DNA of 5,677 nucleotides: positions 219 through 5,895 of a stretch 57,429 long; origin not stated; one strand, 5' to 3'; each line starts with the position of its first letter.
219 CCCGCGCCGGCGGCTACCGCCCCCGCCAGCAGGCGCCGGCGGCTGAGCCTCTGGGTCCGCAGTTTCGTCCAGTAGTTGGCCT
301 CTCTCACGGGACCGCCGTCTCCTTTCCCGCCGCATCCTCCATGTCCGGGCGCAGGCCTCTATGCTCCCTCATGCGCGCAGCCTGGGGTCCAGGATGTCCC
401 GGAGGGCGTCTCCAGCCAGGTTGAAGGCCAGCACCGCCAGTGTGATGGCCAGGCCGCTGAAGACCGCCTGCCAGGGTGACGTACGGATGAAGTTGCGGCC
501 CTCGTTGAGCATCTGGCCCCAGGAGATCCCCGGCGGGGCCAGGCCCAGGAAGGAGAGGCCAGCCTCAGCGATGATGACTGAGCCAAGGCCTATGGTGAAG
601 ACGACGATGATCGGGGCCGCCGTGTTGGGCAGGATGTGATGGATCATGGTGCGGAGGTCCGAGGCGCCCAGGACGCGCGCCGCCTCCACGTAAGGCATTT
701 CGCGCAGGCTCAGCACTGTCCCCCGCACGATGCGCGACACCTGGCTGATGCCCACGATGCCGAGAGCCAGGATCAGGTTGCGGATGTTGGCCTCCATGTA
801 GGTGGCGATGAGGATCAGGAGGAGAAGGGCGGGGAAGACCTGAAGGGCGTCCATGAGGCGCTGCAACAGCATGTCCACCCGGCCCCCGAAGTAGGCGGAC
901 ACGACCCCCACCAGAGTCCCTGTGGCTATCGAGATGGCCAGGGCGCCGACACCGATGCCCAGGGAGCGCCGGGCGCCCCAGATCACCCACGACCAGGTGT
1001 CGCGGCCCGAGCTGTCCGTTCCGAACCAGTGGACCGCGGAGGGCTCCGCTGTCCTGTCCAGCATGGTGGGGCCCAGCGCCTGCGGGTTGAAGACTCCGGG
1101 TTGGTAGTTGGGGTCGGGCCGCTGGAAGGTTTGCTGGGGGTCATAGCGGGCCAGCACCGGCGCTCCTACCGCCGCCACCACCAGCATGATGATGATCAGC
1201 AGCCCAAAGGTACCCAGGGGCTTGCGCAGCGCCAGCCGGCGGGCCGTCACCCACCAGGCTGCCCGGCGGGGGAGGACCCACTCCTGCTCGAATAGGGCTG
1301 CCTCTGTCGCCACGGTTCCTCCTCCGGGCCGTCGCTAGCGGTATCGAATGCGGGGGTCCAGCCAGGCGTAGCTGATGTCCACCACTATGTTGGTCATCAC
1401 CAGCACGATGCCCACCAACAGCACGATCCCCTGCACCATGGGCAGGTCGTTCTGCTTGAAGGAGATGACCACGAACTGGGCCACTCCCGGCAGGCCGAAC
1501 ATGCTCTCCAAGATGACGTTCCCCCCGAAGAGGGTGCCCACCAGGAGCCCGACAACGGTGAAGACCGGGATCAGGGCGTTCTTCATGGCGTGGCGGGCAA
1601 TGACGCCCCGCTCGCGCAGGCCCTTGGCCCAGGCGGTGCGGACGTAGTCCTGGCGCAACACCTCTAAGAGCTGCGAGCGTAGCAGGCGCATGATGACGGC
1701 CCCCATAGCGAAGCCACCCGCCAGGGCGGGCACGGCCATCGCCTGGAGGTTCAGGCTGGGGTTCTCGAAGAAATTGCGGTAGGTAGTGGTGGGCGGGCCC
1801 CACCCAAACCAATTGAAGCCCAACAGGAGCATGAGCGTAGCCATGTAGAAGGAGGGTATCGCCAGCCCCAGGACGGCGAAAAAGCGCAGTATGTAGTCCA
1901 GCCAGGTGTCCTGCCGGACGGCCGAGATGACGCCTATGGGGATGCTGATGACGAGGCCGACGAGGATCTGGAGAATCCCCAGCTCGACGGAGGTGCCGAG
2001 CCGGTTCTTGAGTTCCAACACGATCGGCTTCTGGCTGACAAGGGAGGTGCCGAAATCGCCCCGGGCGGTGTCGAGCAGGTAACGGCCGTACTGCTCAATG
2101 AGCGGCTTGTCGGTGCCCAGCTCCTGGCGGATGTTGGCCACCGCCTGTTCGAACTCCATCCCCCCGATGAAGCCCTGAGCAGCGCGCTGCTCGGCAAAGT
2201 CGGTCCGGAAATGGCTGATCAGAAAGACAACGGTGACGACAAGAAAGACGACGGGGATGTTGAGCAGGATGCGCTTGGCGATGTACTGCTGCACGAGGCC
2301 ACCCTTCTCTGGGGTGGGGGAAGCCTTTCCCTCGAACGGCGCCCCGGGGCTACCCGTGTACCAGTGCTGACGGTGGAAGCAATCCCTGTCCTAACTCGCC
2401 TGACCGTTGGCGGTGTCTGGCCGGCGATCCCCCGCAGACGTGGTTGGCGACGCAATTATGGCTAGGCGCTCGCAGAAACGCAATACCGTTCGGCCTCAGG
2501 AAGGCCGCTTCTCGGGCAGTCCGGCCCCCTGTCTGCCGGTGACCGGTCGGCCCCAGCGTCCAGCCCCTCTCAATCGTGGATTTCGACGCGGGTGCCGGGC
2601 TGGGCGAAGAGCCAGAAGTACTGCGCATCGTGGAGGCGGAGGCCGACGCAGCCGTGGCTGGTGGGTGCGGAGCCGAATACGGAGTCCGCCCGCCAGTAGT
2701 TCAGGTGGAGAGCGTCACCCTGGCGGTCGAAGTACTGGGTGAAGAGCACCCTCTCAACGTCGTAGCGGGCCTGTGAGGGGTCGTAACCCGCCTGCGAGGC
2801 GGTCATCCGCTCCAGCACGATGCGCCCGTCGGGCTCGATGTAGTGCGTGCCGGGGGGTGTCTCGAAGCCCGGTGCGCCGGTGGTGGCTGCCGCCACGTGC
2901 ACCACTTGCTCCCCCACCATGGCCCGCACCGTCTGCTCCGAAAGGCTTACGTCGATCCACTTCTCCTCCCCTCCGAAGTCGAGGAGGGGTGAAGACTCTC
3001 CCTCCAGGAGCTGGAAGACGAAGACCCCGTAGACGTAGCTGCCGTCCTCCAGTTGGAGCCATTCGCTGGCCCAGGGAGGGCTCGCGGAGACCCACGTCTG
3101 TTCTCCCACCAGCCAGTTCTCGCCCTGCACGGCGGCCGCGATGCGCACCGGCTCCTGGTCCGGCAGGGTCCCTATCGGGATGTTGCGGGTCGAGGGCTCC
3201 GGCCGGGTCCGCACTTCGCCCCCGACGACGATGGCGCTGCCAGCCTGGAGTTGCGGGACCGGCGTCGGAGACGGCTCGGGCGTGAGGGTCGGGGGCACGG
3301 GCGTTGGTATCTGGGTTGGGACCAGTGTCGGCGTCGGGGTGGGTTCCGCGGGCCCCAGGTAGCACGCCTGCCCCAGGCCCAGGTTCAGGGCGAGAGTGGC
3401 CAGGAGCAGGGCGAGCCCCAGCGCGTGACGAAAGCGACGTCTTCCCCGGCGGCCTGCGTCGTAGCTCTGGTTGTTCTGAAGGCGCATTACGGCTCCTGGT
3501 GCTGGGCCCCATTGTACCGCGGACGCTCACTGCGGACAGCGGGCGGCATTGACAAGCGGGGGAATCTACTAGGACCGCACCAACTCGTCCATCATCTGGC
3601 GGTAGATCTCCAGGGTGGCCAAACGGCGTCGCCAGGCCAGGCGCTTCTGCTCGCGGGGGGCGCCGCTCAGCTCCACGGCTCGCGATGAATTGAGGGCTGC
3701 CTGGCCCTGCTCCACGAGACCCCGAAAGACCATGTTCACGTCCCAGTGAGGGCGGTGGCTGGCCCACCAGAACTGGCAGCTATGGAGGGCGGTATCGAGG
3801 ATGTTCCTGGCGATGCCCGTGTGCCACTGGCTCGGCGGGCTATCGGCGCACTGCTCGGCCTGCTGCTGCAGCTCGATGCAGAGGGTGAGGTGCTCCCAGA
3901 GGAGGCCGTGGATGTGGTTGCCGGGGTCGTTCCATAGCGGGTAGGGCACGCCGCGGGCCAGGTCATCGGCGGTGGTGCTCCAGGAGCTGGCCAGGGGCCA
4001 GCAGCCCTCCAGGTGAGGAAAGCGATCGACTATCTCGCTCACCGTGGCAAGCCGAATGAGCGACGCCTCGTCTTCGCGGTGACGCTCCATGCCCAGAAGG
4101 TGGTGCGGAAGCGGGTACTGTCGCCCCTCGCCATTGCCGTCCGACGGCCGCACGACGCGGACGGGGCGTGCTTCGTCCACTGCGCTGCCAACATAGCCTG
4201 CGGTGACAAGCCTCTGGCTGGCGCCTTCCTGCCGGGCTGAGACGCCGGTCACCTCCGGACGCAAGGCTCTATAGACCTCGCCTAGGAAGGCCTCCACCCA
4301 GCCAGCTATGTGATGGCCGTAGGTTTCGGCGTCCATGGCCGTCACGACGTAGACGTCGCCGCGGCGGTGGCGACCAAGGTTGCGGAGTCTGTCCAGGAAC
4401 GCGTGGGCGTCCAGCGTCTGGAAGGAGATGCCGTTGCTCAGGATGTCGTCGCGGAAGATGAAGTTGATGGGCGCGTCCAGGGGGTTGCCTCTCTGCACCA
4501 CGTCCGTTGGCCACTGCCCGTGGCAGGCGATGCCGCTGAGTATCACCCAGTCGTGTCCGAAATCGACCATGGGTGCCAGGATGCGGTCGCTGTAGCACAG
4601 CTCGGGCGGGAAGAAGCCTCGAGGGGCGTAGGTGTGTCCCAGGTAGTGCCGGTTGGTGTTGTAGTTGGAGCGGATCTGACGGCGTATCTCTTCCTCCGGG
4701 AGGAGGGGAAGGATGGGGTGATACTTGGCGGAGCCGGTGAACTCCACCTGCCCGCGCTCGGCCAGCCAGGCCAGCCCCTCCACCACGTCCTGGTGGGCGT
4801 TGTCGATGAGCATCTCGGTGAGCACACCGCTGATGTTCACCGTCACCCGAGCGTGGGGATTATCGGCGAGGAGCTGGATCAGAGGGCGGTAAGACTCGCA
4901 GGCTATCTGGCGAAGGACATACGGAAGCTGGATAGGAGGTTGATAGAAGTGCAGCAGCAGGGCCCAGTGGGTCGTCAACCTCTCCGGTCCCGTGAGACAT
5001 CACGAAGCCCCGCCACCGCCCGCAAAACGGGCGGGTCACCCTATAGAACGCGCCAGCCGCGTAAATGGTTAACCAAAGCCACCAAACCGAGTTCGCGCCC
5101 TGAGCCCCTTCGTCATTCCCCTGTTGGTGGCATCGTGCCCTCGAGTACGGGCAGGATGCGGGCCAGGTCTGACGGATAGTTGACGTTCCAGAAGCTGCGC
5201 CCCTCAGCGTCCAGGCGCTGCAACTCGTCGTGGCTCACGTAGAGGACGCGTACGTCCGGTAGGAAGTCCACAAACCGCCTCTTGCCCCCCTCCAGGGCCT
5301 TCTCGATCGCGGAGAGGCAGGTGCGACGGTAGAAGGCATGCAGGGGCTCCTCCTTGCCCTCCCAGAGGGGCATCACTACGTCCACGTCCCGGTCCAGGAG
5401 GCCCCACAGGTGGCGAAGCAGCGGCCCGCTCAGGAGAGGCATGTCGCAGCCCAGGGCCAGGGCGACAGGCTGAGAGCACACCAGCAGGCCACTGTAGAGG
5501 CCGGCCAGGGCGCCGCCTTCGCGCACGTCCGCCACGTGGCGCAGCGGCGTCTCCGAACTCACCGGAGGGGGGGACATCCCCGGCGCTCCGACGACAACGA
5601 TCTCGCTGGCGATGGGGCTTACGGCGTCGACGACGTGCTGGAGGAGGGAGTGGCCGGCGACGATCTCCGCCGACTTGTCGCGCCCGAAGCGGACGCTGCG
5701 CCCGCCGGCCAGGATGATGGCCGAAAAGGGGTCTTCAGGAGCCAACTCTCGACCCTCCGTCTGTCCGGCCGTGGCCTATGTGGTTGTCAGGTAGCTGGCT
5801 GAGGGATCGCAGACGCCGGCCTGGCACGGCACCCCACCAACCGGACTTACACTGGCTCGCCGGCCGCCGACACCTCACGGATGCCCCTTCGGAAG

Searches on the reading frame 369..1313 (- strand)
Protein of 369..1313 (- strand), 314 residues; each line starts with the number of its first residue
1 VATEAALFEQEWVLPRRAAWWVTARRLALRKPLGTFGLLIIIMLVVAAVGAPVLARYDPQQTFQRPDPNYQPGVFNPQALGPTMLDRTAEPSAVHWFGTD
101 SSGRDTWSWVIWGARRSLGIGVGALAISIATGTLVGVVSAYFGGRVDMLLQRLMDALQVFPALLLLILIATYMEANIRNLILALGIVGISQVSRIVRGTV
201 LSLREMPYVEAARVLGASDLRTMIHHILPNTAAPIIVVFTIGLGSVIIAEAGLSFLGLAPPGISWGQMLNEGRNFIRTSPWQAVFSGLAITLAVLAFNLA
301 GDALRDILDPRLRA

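Call 51: search_protein_families(library=pfam, proteins=[window:369-1313:-], max_evalue=0.0001)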
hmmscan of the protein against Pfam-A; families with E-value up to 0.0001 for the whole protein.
window:369-1313:- (314 aa): 2 families
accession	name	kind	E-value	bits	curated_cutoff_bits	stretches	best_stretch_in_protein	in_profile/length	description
PF00528.27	BPD_transp_1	-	5.4e-31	108.2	26.4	1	132-313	1-183/184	Binding-protein-dependent transport system inner membrane component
PF12911.12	OppC_N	-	6.3e-07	29.6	23.9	1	21-72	3-52/53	N-terminal TM domain of oligopeptide transport permease C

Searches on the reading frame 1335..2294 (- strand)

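Call 51: search_protein_families(library=pfam, proteins=[window:1335-2294:-], max_evalue=0.0001)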
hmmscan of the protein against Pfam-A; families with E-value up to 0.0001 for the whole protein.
window:1335-2294:- (319 aa): 2 families
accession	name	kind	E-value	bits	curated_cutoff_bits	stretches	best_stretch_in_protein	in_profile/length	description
PF00528.27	BPD_transp_1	-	1.6e-32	113.2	26.4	1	118-317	2-183/184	Binding-protein-dependent transport system inner membrane component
PF19300.4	BPD_transp_1_N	-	2.7e-05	24.8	23.8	1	1-76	1-72/114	Binding-prot-dependent transport system membrane comp, N-term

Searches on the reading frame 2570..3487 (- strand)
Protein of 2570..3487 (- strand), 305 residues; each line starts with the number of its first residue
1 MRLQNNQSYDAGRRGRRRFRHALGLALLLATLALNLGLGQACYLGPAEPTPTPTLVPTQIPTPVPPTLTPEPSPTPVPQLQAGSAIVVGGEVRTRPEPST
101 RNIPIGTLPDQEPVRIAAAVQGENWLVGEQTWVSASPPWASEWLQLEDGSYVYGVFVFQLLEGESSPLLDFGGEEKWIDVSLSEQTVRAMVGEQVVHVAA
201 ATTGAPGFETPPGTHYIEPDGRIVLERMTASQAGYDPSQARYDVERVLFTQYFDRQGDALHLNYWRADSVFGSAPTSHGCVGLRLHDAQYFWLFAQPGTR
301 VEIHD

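Call 51: search_protein_families(library=pfam, proteins=[window:2570-3487:-], max_evalue=0.0001)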
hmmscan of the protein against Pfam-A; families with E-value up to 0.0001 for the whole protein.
window:2570-3487:- (305 aa): 1 family
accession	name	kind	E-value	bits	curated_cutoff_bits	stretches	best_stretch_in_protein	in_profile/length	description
PF03734.19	YkuD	-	2.1e-14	54.8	23.4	1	176-303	2-146/146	L,D-transpeptidase catalytic domain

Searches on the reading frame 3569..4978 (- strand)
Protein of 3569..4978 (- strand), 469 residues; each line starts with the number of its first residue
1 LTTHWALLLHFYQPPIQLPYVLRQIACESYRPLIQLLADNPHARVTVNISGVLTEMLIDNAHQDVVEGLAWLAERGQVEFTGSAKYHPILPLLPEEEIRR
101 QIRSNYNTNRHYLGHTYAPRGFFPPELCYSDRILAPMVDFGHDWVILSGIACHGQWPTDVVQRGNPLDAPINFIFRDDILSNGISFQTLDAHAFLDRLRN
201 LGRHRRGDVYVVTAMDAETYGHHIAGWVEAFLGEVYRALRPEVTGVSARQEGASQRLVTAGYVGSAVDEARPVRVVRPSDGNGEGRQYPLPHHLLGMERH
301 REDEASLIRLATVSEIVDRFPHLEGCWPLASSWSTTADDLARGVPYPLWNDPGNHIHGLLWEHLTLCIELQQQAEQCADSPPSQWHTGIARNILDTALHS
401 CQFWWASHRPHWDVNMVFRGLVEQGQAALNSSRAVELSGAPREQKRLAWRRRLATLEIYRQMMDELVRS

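Call 51: search_protein_families(library=pfam, proteins=[window:3569-4978:-], max_evalue=0.0001)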
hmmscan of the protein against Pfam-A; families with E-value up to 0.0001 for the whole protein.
window:3569-4978:- (469 aa): 1 family
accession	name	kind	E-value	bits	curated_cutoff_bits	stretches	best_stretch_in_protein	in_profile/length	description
PF03065.20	Glyco_hydro_57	-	6.5e-31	108.1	21.2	1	22-239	40-264/291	Glycosyl hydrolase family 57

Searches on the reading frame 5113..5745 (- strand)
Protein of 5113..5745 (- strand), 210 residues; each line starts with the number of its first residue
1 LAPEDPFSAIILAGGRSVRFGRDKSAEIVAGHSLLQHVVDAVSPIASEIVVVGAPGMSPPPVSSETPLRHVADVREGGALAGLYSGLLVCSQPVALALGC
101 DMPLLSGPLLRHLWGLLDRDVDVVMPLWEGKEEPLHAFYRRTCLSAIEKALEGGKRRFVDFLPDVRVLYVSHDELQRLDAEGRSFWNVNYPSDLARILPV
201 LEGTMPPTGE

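Call 51: search_protein_families(library=pfam, proteins=[window:5113-5745:-], max_evalue=0.0001)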
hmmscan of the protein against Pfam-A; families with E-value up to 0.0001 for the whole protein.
window:5113-5745:- (210 aa): 1 family
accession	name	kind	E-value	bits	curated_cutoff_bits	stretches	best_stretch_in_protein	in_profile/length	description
PF12804.13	NTP_transf_3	-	7.6e-30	104.6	27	1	9-160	1-155/160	MobA-like NTP transferase domain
